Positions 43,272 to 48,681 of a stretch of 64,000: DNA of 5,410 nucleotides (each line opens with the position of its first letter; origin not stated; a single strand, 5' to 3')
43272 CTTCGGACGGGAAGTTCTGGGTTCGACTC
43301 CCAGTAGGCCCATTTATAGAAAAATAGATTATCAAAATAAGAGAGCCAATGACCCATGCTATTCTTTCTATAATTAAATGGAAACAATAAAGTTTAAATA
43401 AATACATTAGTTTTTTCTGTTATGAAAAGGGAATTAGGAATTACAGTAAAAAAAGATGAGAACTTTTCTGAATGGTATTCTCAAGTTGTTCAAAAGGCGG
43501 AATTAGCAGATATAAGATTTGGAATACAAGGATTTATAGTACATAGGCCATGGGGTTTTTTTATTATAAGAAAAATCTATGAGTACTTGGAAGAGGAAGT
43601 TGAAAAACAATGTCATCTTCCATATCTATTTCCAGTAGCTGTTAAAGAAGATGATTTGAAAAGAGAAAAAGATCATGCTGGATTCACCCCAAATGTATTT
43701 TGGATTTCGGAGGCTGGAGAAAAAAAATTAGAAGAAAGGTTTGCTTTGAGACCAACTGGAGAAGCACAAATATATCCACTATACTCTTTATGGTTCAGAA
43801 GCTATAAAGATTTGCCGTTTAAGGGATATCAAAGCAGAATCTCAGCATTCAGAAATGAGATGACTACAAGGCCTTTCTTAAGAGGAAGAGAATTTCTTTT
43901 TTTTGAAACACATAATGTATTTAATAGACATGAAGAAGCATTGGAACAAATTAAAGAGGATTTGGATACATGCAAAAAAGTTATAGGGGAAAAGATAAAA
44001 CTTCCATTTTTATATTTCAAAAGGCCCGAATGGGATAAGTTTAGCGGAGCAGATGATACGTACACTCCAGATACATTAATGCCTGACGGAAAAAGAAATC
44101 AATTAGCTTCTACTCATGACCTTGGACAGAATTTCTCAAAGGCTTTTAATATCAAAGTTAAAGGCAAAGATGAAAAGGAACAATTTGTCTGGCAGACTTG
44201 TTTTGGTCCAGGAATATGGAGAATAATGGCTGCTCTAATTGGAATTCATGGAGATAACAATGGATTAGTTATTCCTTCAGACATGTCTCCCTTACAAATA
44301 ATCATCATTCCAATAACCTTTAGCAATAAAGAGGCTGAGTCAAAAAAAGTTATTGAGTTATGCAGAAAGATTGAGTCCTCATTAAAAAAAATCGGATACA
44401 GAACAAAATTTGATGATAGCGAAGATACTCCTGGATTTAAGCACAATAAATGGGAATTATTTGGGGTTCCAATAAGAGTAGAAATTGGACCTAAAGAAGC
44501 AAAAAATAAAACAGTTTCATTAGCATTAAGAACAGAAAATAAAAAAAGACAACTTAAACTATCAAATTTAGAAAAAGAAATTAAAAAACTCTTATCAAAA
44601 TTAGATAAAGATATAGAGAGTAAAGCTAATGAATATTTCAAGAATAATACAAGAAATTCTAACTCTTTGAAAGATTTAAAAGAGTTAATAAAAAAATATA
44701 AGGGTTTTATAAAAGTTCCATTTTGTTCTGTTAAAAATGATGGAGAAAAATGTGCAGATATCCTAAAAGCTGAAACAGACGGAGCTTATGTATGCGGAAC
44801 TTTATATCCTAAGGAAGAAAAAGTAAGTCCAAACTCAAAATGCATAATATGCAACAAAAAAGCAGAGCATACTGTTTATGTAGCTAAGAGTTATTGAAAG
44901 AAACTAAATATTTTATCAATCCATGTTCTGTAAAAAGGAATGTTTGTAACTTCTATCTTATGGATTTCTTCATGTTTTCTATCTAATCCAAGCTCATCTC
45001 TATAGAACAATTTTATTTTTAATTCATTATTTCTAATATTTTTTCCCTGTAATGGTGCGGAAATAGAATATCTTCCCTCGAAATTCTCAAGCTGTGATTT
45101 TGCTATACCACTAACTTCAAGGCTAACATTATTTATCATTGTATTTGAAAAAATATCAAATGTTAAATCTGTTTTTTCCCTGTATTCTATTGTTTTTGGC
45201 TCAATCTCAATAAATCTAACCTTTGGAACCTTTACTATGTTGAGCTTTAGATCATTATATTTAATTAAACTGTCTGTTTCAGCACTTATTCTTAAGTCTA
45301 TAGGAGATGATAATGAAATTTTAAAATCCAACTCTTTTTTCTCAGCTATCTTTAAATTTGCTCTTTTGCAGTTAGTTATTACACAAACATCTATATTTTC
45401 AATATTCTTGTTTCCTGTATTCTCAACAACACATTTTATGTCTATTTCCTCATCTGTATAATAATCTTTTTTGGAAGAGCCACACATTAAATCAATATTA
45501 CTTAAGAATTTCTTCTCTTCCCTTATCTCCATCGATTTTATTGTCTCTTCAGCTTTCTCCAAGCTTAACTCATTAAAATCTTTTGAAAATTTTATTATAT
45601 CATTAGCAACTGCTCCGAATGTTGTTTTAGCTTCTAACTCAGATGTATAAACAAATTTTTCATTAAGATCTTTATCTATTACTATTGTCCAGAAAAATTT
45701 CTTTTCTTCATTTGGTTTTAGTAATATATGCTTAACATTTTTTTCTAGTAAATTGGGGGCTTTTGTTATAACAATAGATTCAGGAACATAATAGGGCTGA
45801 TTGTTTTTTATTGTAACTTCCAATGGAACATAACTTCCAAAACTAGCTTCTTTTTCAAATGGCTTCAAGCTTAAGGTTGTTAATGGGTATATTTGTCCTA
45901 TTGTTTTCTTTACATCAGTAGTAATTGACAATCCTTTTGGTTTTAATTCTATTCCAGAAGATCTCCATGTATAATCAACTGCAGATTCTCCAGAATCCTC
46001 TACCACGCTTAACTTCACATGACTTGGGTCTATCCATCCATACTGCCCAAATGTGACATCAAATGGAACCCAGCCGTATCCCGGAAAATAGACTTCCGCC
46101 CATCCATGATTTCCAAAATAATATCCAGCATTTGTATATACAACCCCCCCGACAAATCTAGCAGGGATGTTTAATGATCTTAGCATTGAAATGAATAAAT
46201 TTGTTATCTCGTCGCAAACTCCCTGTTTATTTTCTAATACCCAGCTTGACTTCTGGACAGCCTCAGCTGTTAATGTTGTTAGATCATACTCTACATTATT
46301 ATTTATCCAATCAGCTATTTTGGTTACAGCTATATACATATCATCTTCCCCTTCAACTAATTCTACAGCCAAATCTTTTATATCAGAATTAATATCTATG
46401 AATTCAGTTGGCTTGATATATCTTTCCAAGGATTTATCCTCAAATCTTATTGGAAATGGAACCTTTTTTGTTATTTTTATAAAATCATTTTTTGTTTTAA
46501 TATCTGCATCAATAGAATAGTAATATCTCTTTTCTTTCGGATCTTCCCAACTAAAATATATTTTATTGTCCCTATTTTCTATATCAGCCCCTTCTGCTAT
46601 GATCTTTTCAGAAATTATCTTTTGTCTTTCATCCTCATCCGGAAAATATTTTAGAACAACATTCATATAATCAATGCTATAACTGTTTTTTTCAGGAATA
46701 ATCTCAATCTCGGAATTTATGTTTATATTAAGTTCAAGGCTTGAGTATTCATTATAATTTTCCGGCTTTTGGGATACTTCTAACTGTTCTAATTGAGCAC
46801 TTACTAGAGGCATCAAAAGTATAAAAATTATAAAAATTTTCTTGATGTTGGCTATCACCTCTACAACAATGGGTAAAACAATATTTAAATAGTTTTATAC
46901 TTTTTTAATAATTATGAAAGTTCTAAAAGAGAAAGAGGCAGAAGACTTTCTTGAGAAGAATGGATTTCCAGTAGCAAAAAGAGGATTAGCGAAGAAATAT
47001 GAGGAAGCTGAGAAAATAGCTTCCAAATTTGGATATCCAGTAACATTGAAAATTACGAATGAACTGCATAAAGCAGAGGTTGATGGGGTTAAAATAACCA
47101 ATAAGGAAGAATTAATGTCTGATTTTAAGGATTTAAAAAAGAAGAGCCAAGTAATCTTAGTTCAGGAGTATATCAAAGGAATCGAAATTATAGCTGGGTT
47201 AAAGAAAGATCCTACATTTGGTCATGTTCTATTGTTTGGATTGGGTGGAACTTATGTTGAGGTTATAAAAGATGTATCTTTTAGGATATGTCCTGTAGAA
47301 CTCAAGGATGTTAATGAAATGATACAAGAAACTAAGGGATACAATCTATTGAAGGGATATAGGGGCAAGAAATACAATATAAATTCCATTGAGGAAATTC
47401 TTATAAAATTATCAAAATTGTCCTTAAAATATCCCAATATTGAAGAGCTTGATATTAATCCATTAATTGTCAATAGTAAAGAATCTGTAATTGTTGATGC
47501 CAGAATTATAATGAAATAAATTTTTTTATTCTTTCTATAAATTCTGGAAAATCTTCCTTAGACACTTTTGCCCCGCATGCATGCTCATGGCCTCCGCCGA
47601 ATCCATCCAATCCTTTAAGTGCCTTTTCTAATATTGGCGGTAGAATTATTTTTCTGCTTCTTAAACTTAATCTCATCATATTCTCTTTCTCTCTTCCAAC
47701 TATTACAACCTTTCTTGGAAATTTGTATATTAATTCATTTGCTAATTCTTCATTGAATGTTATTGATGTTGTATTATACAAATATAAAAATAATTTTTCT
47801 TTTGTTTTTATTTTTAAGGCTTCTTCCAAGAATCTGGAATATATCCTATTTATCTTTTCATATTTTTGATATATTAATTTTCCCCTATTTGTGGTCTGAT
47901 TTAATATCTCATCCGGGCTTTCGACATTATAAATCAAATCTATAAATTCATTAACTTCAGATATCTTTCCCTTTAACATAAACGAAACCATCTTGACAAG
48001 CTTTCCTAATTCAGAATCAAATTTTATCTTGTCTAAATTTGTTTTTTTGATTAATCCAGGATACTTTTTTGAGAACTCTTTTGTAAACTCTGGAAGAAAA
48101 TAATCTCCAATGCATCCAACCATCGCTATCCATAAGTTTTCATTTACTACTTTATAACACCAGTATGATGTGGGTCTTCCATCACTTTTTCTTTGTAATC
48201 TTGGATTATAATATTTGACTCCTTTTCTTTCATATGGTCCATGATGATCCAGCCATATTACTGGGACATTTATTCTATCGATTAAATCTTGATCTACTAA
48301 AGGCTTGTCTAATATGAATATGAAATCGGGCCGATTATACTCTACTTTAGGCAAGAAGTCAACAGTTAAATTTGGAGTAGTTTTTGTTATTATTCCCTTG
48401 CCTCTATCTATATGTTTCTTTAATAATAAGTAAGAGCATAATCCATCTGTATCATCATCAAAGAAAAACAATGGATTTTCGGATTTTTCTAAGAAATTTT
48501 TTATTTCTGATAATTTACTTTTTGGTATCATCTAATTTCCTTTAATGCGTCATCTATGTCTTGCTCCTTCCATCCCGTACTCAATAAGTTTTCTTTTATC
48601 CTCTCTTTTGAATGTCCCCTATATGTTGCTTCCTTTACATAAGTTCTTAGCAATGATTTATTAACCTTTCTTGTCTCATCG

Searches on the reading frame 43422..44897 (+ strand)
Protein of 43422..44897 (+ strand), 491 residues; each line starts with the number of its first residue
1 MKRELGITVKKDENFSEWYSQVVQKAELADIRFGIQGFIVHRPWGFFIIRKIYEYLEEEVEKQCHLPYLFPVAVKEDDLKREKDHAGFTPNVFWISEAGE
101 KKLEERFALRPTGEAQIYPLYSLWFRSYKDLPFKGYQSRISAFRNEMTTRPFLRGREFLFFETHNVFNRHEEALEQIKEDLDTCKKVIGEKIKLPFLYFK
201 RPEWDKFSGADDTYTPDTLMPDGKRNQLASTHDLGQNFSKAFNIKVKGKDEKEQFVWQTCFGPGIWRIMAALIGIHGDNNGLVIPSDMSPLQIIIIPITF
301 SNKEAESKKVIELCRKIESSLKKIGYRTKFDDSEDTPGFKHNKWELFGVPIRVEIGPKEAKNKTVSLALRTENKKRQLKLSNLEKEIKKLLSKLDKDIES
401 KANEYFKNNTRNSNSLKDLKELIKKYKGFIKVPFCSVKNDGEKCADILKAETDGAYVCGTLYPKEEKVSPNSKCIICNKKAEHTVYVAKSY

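Call 39: search_protein_families(library=pfam, proteins=[window:43422-44897:+], max_evalue=0.00001)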
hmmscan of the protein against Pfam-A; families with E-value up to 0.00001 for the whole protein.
window:43422-44897:+ (491 aa): 3 families
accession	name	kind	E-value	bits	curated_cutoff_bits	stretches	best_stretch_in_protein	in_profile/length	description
PF00587.30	tRNA-synt_2b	-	2.9e-21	76.7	29.3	1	101-273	5-176/179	tRNA synthetase class II core domain (G, H, P, S and T)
PF03129.25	HGTP_anticodon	-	6.8e-20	71.5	21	1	292-389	1-93/94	Anticodon binding domain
PF09180.16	ProRS-C_1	-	1e-10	42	31.5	1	417-491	2-71/71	Prolyl-tRNA synthetase, C-terminal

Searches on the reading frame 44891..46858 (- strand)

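Call 39: search_protein_families(library=pfam, proteins=[window:44891-46858:-], max_evalue=0.00001)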
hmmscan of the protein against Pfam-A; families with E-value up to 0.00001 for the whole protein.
window:44891-46858:- (655 aa): 1 family
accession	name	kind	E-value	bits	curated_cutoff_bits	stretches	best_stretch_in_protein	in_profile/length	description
PF01841.26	Transglut_core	-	2.2e-27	95.9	23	1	162-267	2-107/108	Transglutaminase-like superfamily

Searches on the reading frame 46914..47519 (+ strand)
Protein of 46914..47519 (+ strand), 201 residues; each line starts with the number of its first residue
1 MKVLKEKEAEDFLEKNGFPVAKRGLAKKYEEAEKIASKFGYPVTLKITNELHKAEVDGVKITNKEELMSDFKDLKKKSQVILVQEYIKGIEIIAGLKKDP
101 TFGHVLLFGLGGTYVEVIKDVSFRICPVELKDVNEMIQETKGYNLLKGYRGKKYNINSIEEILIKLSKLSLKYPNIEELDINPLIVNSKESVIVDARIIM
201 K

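Call 36: search_protein_families(library=pfam, proteins=[window:46914-47519:+], max_evalue=0.00001)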
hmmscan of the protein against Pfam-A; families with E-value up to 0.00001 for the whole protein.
window:46914-47519:+ (201 aa): 1 family
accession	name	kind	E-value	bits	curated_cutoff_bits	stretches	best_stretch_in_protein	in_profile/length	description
PF13549.11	ATP-grasp_5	-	9.1e-58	195.7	27.6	1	2-199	8-220/221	ATP-grasp domain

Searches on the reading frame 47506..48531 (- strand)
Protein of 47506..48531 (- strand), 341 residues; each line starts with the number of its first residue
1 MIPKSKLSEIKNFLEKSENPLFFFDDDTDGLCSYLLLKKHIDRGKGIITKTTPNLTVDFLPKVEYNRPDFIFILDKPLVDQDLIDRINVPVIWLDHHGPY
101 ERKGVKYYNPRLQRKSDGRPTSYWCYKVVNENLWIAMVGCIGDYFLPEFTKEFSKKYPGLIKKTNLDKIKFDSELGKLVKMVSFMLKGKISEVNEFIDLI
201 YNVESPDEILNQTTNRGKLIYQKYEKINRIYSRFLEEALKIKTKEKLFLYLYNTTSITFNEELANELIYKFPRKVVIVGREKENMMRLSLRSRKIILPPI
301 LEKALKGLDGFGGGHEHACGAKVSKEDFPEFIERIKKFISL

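Call 36: search_protein_families(library=pfam, proteins=[window:47506-48531:-], max_evalue=0.00001)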
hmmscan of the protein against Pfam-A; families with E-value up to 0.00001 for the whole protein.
window:47506-48531:- (341 aa): 1 family
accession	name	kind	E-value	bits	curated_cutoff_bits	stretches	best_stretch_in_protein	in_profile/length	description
PF02272.25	DHHA1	-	2.2e-12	47.8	25.9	1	262-340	20-101/102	DHHA1 domain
